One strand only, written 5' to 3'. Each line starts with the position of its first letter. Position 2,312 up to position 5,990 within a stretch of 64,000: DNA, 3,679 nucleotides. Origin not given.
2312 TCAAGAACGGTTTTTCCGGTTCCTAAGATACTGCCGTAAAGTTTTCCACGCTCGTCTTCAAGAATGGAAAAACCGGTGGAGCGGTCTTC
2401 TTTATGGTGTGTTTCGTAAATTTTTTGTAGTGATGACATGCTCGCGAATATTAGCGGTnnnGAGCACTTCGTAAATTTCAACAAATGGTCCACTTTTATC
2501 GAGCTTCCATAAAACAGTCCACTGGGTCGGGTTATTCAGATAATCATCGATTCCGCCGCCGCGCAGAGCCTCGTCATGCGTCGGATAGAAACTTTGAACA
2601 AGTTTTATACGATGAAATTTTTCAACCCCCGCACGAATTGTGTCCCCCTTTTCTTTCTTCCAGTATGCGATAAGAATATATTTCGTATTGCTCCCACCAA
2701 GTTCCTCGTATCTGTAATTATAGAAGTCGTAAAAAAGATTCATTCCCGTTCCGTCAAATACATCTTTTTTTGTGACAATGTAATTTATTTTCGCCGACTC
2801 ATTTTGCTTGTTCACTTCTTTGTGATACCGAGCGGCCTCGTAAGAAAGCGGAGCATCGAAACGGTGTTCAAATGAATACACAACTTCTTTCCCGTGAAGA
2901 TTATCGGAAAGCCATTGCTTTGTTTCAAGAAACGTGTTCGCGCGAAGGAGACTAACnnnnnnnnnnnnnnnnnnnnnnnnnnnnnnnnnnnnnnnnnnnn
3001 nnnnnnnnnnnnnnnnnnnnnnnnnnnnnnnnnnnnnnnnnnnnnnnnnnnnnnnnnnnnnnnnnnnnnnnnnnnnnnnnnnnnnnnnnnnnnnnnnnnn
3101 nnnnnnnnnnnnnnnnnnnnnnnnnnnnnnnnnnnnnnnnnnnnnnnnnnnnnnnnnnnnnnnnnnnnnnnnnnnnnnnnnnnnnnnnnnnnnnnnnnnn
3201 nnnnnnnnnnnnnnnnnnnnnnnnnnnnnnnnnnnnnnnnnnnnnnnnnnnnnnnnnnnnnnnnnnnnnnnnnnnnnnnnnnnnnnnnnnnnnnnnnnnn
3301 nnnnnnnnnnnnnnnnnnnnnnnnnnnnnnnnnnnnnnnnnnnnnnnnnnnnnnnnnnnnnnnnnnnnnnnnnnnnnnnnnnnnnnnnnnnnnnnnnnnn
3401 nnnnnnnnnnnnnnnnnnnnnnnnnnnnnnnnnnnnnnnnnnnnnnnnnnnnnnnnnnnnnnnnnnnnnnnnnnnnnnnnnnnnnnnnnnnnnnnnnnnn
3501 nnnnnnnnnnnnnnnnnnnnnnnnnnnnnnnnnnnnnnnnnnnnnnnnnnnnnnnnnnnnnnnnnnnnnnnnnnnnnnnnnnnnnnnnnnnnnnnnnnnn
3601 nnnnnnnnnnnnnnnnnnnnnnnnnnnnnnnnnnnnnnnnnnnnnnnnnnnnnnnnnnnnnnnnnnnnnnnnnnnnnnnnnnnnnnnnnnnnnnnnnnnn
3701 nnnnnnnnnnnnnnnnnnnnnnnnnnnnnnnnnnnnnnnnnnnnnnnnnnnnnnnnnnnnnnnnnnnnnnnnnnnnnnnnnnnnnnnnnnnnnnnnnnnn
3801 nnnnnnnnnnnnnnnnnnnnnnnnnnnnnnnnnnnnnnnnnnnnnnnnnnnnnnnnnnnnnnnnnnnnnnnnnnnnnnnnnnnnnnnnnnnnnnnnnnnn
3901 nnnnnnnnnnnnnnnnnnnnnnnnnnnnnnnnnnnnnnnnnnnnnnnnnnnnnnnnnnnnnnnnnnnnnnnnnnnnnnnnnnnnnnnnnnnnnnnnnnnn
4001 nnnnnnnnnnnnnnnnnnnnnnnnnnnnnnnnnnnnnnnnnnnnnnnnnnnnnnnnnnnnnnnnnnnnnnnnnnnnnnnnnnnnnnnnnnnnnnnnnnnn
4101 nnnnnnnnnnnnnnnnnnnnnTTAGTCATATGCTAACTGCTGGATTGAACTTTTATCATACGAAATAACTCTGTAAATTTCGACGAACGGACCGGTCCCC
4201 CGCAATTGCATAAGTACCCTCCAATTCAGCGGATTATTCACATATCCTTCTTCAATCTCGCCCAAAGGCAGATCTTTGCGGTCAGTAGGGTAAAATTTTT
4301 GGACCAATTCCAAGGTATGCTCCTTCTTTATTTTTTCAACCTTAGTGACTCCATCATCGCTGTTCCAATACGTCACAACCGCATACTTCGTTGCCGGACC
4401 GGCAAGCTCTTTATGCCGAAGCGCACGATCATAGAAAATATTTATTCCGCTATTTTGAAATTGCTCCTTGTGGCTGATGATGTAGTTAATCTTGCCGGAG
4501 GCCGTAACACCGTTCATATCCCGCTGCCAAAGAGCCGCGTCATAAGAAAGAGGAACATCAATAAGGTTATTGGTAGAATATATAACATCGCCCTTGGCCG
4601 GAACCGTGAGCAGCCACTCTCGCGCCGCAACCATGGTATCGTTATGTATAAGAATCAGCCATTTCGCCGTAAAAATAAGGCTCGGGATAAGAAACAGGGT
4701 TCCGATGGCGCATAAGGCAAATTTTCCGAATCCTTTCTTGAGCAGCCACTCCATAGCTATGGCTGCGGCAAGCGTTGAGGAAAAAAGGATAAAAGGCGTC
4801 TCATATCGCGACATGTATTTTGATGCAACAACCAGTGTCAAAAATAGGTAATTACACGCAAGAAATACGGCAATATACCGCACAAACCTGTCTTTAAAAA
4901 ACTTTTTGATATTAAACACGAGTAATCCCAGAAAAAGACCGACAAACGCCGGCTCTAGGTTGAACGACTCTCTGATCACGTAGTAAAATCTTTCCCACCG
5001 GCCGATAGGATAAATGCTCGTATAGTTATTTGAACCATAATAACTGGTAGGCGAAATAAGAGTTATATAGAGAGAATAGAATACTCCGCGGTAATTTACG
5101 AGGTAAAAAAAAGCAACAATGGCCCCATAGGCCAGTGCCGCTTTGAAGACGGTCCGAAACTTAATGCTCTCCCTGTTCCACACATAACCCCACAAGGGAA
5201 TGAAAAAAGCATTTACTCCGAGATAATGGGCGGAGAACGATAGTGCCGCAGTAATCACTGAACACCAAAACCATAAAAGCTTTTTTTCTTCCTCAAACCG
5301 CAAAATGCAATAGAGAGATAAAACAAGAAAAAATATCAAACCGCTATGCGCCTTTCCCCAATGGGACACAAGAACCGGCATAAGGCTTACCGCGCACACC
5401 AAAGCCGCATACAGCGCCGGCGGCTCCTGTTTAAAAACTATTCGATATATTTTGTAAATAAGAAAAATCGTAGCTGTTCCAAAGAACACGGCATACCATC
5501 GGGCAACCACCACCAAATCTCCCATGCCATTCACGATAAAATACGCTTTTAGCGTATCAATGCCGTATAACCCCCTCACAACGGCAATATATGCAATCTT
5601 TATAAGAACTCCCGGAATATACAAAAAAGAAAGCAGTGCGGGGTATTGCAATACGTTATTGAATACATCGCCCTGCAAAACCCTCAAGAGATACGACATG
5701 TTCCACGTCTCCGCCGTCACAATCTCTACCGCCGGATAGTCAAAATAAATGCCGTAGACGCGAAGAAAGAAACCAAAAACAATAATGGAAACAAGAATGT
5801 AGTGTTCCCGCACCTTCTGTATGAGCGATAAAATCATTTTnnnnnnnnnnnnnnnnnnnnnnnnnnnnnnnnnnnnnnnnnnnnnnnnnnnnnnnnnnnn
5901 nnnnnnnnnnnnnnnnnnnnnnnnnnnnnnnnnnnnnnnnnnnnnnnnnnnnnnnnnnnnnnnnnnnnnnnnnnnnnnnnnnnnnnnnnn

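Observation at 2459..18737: Three GT-C paralogs share a conserved ~110-aa C-terminal soluble domain ending in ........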

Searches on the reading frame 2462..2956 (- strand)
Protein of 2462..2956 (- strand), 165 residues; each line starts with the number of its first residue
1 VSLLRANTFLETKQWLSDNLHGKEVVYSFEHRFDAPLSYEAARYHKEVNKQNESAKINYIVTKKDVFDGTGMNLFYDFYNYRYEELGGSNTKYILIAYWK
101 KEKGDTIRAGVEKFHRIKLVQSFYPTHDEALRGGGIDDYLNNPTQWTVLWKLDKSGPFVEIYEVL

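Call 11: find_homologous_proteins(query=window:2462-2944:-, max_evalue=0.01)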
Query seq(161 aa) (161 aa): 1 proteins with E <= 0.01 among 6 candidates.
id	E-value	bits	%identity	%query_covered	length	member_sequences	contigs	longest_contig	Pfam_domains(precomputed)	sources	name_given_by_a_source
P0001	4.4e-67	243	96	71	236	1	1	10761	-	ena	-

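Call 23: search_protein_representatives(alignment_id=A2)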
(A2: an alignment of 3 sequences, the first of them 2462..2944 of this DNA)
Query: 3 sequences, 162 profile positions. Proteins with E-value up to 0.001 (for the whole library): 69; up to 1e-10: 29; up to 1e-30: 10. The best 69 are listed.
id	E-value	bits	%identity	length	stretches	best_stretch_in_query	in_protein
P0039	1.8e-70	252.3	-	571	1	1-162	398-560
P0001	1.1e-45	171.7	-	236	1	1-113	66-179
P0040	1.2e-41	158.6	-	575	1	2-161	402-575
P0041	4.4e-40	153.6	-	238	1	2-159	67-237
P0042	9.1e-40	152.5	-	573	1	2-159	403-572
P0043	1.0e-39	152.3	-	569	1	3-161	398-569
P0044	1.1e-39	152.2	-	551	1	3-158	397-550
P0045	1.5e-34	135.5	-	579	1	2-161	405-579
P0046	6.0e-34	133.6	-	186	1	14-158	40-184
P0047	1.5e-32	129.1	-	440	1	1-160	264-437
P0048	7.6e-30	120.3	-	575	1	2-160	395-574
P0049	8.1e-30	120.2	-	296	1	2-160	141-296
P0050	4.8e-29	117.7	-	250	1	4-160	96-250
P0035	8.9e-29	116.8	-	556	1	3-160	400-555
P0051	9.0e-29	116.8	-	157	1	22-159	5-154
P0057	4.8e-18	81.9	-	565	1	1-161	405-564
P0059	2.1e-15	73.3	-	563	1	3-160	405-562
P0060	9.4e-15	71.2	-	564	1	3-160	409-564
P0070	7.0e-10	55.4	-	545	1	3-158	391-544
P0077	4.0e-07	46.4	-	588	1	4-160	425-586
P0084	8.7e-06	42.1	-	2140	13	75-100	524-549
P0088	1.6e-05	41.2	-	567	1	4-161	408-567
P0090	2.4e-05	40.6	-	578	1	3-160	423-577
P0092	4.5e-05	39.7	-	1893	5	53-98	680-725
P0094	6.5e-05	39.2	-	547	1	4-158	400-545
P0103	6.8e-04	35.9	-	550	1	3-160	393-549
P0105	8.2e-04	35.6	-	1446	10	80-100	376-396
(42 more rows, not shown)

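Call 32: search_solved_structures(query=A4, max_evalue=10)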
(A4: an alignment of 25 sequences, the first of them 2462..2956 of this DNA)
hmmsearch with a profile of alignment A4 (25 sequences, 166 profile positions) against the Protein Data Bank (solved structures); distinct sequences matched with E-value up to 10: 0.

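Call 33: search_protein_families(library=pfam, alignment_id=A4, max_evalue=1)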
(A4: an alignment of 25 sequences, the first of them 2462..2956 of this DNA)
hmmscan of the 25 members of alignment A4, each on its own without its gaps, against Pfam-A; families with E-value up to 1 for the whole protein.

A. member 1, window:2462-2956:- (165 aa): 1 family
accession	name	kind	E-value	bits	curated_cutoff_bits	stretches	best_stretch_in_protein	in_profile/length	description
PF14099.13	Polysacc_lyase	-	0.025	14.9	29.9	1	20-126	29-103/210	Polysaccharide lyase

B. families by the number of members that match (of 25 scanned): 9 families
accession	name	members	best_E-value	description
PF16389.11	DUF4998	1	0.022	Domain of unknown function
PF25125.1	DUF7817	1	0.022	Domain of unknown function (DUF7817)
PF14099.13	Polysacc_lyase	1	0.025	Polysaccharide lyase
PF00241.25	Cofilin_ADF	1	0.087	Cofilin/tropomyosin-type actin-binding protein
PF09846.14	OapB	1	0.11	Origin-associated protein OapB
PF12992.12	DUF3876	1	0.11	Domain of unknown function, B. Theta Gene description (DUF3876)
PF12122.13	Rhomboid_N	1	0.14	Cytoplasmic N-terminal domain of rhomboid serine protease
PF14154.11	DUF4306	1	0.18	Domain of unknown function (DUF4306)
PF14585.11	CagY_I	1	0.2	CagY type 1 repeat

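Call 37: predict_structure(alignment_id=A4)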
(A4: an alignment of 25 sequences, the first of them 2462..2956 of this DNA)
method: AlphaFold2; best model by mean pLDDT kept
length: 165 residues; sequences in the alignment: 25
mean_pLDDT: 92.8   pTM: 0.88
mean pLDDT of the five models: 92.8, 92.8, 92.5, 92.3, 91.8
residues with pLDDT >= 90: 136; 70-90: 25; 50-70: 4; < 50: 0
segments of 3 or more residues with pLDDT < 50: none
pLDDT, mean of each block of 10 residues (from residue 1): 82 96 95 93 96 96 94 94 95 97 97 98 95 83 77 93 98
secondary structure, 60 per line:
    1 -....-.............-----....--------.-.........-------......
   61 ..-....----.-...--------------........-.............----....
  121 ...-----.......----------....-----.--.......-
elements in order: H2-5 H8-19 E25-28 H39-47 H55-62 H64-67 E74-76 E91-98 H101-112 E117-123 H129-134 H146-149 E158-164

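Call 39: fold_search(model_id=the predicted structure, library=pdb)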
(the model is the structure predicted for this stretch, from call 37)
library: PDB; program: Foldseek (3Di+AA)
matches with E <= 10: 509; with E <= 0.001: 0
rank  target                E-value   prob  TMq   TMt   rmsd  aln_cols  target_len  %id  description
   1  2nxe_A                9.5e-02  0.44  0.38  0.27   7.4       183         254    8  T. thermophilus ribosomal protein L11 methyltransferase (PrmA) in complex with S-Adenosyl-L-Methionine (released 2006-12-26)
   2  8z62_A                9.5e-02  0.38  0.38  0.19   8.0       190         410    7  Crystal structure of rRNA (uracil-C5)-methyltransferase from Pyrococcus horikoshii OT3 (released 2024-10-16)
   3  2p7i_A                9.5e-02  0.20  0.31  0.25   9.8       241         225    5  CRYSTAL STRUCTURE OF a SAM dependent methyl-transferase type 12 family protein (ECA1738) FROM PECTOBACTERIUM ATROSEPTI (released 2007-04-03)
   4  3e05_G                1.0e-01  0.35  0.38  0.34   9.8       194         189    8  CRYSTAL STRUCTURE OF Precorrin-6y C5,15-methyltransferase FROM Geobacter metallireducens GS-15 (released 2008-08-12)
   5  2nxn_A                1.9e-01  0.35  0.40  0.29   7.3       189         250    8  T. thermophilus ribosomal protein L11 methyltransferase (PrmA) in complex with ribosomal protein L11 (released 2006-12-26)
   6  1yzh_A                1.9e-01  0.16  0.31  0.26  12.9       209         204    8  Crystal Structure of the Conserved Hypothetical Protein, Methyltransferase from Streptococcus pneumoniae TIGR4 (released 2005-04-12)
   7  3cjt_G                2.1e-01  0.35  0.41  0.30   7.3       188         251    6  Ribosomal protein L11 methyltransferase (PrmA) in complex with dimethylated ribosomal protein L11 (released 2008-05-20)
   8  3cjt_A                2.1e-01  0.33  0.38  0.28   7.4       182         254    6  Ribosomal protein L11 methyltransferase (PrmA) in complex with dimethylated ribosomal protein L11 (released 2008-05-20)
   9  3e05_D                2.2e-01  0.16  0.33  0.30  10.0       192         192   10  CRYSTAL STRUCTURE OF Precorrin-6y C5,15-methyltransferase FROM Geobacter metallireducens GS-15 (released 2008-08-12)
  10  7wm5                  2.5e-01  0.14  0.32  0.27   9.0       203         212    9  Crystal structure of apo TrmM from Mycoplasma capricolum (released 2022-06-29)
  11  1ufk                  2.7e-01  0.28  0.38  0.28   7.4       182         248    7  Crystal structure of TT0836 (released 2003-11-30)
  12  5c1i_A                2.9e-01  0.21  0.37  0.30  10.8       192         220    8  m1A58 tRNA methyltransferase mutant - D170A (released 2015-06-24)
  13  8tjc_A                3.1e-01  0.06  0.17  0.10  13.1       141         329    8  Structure of human beta 1,3-N-acetylglucosaminyltransferase 2 with compound 8a (released 2023-12-06)
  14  3cjr_A                3.3e-01  0.25  0.39  0.28   7.4       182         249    6  Ribosomal protein L11 methyltransferase (PrmA) in complex with ribosomal protein L11 (K39A) and inhibitor Sinefungin. (released 2008-05-20)
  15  3cjt_C                3.3e-01  0.20  0.37  0.27   7.3       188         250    6  Ribosomal protein L11 methyltransferase (PrmA) in complex with dimethylated ribosomal protein L11 (released 2008-05-20)
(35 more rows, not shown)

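Call 46: list_cluster_members(proteins=[P0060, P0057, P0059, P0077, P0070, P0094, P0090, P0103, P0088, P0040])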
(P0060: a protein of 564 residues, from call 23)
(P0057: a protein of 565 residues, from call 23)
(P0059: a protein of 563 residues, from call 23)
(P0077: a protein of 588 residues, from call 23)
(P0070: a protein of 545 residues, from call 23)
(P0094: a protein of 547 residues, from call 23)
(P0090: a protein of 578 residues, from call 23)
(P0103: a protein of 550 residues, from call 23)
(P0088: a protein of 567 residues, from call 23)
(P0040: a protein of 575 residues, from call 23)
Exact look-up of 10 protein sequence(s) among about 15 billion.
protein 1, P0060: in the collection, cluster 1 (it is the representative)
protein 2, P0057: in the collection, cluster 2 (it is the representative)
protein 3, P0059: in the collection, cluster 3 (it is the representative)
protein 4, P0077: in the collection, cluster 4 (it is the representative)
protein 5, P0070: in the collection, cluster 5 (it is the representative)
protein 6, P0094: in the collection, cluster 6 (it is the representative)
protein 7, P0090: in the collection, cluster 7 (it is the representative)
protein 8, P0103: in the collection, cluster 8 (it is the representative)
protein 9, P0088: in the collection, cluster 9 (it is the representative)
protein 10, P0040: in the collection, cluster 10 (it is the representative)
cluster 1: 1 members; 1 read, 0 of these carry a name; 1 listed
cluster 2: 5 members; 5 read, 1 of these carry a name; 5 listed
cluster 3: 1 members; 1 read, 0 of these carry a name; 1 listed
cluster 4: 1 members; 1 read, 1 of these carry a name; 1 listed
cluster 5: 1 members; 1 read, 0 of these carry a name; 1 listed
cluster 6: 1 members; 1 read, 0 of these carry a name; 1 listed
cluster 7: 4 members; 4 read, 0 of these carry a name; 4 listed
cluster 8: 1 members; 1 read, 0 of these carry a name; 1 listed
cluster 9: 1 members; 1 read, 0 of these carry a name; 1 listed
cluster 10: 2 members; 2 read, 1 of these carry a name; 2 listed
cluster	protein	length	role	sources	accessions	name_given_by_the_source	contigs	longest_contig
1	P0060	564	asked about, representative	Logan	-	-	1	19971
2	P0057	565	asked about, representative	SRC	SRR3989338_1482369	-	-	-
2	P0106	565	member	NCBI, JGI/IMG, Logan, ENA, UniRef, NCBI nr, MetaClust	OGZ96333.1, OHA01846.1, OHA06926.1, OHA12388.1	MAG: hypothetical protein A3I44_05930 [Candidatus Sungbacteria bacterium ... | Glycosyltransferase RgtA/B/C/D-like domain-containing protein n=1 Tax=Candidatus ... | MAG: hypothetical protein A2676_01455 [Candidatus Sungbacteria bacterium ...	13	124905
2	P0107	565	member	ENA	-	-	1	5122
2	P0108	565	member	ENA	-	-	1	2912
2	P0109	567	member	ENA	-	-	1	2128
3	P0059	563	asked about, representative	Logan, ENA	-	-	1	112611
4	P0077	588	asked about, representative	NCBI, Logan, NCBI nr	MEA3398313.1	MAG: glycosyltransferase family 39 protein [Patescibacteria group bacterium] | glycosyltransferase family 39 protein [Patescibacteria group bacterium]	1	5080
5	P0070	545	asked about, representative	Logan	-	-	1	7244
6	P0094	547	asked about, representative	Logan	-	-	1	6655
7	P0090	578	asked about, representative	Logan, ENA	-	-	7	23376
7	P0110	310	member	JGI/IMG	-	-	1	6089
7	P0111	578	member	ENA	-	-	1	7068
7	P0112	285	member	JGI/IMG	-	-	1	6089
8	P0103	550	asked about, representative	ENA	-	-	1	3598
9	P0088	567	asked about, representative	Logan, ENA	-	-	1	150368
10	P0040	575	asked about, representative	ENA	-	-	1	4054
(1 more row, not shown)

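Call 64: find_homologous_proteins(query=A5, max_evalue=0.01)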
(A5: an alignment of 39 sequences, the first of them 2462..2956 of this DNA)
Query A5 (39 sequences) (165 aa, profile of the alignment): 3 proteins with E <= 0.01 among 1577 candidates.
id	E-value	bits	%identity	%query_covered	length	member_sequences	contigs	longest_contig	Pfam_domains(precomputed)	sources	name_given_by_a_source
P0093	4.3e-40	155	20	47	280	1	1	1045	-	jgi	jgi:hypothetical protein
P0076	1.6e-39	154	32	41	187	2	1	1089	-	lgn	-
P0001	5.4e-21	93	97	72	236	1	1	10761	-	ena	-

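Call 95: find_related_loci(query=window:2462-2956:-, collection=genome_contigs, flank=3000)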
Query window:2462-2956:- (165 aa) in genome_contigs; peptide patterns used: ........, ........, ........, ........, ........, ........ (x = any residue, [..] = any of these).
27 stretches matched a pattern, but none encodes a relative of the query by tblastn (E <= 1e-3).

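Call 97: find_related_loci(query=A6, collection=genome_contigs, flank=3000)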
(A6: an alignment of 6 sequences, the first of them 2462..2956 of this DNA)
Query A6 (165 aa) in genome_contigs; peptide patterns used: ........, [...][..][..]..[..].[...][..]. (x = any residue, [..] = any of these).
36 stretches matched a pattern; 1 encode a relative of the query (tblastn E <= 1e-3); 1 distinct loci.
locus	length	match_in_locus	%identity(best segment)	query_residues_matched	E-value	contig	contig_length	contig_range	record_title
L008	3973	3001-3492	49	1-164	5e-53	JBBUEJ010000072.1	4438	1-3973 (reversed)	MAG: Patescibacteria group bacterium isolate H51-bin093_1 H51_bin093_1_000000000072, whole genome shotgun sequence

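Call 104: fold_search(model_id=the predicted structure, library=viral)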
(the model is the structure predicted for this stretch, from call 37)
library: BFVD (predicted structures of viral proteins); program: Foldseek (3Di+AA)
matches with E <= 10: 229; with E <= 0.001: 0
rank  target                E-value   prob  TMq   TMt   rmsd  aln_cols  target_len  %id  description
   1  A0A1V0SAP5            2.2e-01  0.15  0.31  0.20   8.7       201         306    6  RNA methyltransferase [Catovirus CTV1]
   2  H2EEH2                2.7e-01  0.23  0.38  0.19   8.3       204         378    6  Putative RNA methyltransferase [Moumouvirus sp. 'Monve']
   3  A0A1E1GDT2            2.7e-01  0.23  0.40  0.12   8.0       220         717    8  (no name in the UniProt tables at hand)
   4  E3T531                2.7e-01  0.16  0.37  0.15   9.6       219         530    9  Putative methyltransferase [Cafeteria roenbergensis virus (strain BV-PW1)]
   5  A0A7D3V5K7            2.9e-01  0.25  0.23  0.19  10.6       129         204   10  tRNA mo(5)U34 methyltransferase [Fadolivirus FV1/VV64]
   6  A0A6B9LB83            3.3e-01  0.14  0.25  0.14  11.1       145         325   10  DNA methyltransferase [Flavobacterium phage vB_FspS_lillamy9-2]
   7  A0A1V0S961            3.5e-01  0.09  0.28  0.18  14.7       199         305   11  Methyltransferase [Catovirus CTV1]
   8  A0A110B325            3.5e-01  0.08  0.28  0.20  14.2       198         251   12  (no name in the UniProt tables at hand)
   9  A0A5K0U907            4.0e-01  0.09  0.27  0.11  10.3       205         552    7  S-adenosylmethionine-dependent methyltransferase [Yasminevirus sp. GU-2018]
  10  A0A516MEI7            4.2e-01  0.15  0.28  0.22  11.3       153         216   11  (no name in the UniProt tables at hand)
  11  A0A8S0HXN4            4.8e-01  0.07  0.26  0.22  10.2       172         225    9  (no name in the UniProt tables at hand)
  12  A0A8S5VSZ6            5.5e-01  0.21  0.24  0.07   6.0        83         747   16  (no name in the UniProt tables at hand)
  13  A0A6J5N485            6.6e-01  0.23  0.24  0.32   7.5        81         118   11  Uncharacterized protein [uncultured Caudovirales phage]
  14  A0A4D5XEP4            6.6e-01  0.04  0.19  0.19  12.7       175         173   11  Uncharacterized protein [Mimivirus LCMiAC02]
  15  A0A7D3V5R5            7.6e-01  0.14  0.21  0.14   6.4        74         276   14  Endonuclease/exonuclease/phosphatase [Fadolivirus FV1/VV64]
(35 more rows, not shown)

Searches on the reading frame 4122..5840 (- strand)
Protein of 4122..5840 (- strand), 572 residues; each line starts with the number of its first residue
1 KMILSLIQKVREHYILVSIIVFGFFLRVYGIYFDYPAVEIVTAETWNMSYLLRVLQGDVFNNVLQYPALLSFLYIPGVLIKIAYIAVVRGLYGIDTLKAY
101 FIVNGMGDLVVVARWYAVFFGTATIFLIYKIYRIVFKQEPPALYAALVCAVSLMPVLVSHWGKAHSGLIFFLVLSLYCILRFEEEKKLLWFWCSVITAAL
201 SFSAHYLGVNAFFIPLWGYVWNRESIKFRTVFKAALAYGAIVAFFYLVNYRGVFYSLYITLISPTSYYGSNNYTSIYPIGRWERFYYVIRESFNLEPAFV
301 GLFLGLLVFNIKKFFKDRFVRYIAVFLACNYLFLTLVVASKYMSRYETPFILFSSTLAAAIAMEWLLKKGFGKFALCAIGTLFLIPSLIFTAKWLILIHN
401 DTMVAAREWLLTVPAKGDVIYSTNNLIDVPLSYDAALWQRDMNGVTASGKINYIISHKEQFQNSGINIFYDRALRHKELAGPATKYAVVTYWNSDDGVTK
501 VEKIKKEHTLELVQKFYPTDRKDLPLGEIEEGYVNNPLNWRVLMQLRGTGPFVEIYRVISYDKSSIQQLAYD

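Call 7: search_protein_families(library=pfam, proteins=[window:4122-5840:-], max_evalue=1)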
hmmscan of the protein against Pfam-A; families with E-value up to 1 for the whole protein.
window:4122-5840:- (572 aa): 1 family
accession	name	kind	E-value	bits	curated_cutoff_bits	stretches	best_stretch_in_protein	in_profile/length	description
PF13231.12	PMT_2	-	1.6e-07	32.1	26.1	1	108-239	19-151/160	Dolichyl-phosphate-mannose-protein mannosyltransferase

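Call 51: search_protein_families(library=ncbifam, proteins=[window:4122-5837:-], max_evalue=0.001)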
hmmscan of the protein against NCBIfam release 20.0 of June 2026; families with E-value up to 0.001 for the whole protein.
window:4122-5837:- (571 aa): 0 families
